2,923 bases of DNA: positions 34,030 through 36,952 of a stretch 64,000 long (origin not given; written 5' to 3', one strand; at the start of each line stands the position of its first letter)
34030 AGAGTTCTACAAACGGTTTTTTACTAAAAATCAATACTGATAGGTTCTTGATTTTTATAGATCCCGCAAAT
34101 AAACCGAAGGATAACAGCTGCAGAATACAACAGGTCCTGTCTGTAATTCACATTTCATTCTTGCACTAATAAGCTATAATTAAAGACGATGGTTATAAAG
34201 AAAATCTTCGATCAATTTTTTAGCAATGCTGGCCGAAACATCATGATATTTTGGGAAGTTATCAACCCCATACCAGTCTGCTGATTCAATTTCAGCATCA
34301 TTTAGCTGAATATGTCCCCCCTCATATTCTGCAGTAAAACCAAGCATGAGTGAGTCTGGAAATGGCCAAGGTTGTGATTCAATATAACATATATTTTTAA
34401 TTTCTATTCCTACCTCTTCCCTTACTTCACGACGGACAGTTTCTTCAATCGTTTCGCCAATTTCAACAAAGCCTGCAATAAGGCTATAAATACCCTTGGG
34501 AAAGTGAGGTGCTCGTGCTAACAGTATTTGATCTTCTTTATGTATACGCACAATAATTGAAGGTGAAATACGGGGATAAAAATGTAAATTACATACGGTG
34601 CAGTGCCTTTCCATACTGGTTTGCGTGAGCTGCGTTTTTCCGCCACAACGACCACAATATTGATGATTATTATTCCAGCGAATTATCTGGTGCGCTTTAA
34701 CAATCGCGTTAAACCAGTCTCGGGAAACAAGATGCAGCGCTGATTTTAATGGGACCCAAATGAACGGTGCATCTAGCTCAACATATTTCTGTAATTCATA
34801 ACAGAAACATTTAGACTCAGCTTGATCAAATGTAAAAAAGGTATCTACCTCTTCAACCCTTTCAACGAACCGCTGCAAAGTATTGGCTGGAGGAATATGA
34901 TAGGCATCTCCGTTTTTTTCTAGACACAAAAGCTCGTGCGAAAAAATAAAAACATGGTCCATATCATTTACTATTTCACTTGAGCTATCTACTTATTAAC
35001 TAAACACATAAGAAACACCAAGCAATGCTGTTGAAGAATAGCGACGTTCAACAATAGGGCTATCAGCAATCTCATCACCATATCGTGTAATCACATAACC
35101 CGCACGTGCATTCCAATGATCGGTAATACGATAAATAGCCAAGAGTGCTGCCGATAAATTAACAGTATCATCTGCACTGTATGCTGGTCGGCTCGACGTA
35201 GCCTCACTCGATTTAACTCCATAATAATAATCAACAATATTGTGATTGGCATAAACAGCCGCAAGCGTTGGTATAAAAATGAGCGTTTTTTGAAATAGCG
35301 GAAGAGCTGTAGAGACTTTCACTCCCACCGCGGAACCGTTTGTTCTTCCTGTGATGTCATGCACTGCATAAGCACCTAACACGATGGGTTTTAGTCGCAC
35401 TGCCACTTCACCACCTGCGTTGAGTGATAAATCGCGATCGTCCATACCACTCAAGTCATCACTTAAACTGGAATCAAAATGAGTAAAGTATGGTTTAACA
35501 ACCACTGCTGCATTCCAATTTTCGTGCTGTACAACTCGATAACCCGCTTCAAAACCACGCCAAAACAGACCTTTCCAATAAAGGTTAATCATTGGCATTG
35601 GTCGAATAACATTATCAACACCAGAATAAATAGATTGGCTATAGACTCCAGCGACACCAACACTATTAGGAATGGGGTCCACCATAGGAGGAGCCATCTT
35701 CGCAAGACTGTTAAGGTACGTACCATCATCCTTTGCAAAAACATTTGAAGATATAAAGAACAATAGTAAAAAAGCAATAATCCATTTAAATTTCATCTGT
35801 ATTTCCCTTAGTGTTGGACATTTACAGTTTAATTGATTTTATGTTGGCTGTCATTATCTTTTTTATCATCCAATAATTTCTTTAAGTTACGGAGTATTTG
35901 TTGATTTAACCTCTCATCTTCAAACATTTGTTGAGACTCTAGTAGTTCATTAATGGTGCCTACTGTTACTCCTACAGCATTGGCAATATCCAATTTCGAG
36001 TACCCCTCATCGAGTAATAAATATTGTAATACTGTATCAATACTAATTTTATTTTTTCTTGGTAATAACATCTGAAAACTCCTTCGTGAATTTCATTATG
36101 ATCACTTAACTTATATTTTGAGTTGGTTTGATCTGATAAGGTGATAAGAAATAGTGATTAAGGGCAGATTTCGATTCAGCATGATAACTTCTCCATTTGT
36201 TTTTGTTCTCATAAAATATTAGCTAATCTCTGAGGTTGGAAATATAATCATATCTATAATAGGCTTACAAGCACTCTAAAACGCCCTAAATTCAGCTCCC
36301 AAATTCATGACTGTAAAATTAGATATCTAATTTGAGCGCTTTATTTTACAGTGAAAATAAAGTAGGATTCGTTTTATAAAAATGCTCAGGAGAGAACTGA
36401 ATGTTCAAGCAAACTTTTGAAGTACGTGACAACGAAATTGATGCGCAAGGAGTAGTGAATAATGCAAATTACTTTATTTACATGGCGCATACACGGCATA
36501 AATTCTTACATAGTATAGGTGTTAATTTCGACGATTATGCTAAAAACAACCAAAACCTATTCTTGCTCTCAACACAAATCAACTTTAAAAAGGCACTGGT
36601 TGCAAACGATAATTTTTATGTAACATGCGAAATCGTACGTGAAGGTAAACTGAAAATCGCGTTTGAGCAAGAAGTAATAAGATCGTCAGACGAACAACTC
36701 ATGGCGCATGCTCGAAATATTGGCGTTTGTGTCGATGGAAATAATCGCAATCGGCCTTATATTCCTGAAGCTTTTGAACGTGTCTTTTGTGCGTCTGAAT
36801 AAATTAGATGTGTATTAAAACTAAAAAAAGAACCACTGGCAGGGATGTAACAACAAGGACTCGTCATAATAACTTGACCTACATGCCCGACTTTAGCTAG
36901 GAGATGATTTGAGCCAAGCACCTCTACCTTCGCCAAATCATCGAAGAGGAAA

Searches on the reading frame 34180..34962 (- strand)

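Call 87: search_protein_families(library=pfam, proteins=[window:34180-34962:-], max_evalue=0.0001)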
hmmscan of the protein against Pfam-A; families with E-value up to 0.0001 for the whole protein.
window:34180-34962:- (260 aa): 3 families
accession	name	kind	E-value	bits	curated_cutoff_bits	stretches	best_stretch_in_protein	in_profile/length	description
PF00293.34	NUDIX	-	1.1e-18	68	21.1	1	137-240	8-121/134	NUDIX domain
PF09297.16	Zn_ribbon_NUD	-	2.6e-08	33.9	24.8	1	99-129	2-32/32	NADH pyrophosphatase zinc ribbon domain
PF09296.17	NUDIX-like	-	2.4e-05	25.5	22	1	3-96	3-96/96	NADH pyrophosphatase-like rudimentary NUDIX domain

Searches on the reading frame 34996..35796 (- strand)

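Call 87: search_protein_families(library=pfam, proteins=[window:34996-35796:-], max_evalue=0.0001)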
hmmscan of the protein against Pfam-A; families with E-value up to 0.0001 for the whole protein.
window:34996-35796:- (266 aa): 1 family
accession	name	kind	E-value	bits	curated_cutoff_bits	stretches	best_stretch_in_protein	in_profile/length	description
PF06629.18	MipA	-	1.1e-46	160.3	24.2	1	46-265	1-221/221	MltA-interacting protein MipA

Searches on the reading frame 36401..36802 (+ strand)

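Call 37: search_protein_families(library=pfam, proteins=[window:36401-36802:+], max_evalue=0.0001)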
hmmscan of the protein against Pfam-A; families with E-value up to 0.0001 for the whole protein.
window:36401-36802:+ (133 aa): 2 families
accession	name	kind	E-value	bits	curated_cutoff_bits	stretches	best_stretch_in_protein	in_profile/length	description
PF13279.12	4HBT_2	-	4.9e-17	63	25.5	1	8-127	1-120/122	Thioesterase-like superfamily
PF03061.28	4HBT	-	1.4e-08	35.4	20.6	1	16-99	1-77/79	Thioesterase superfamily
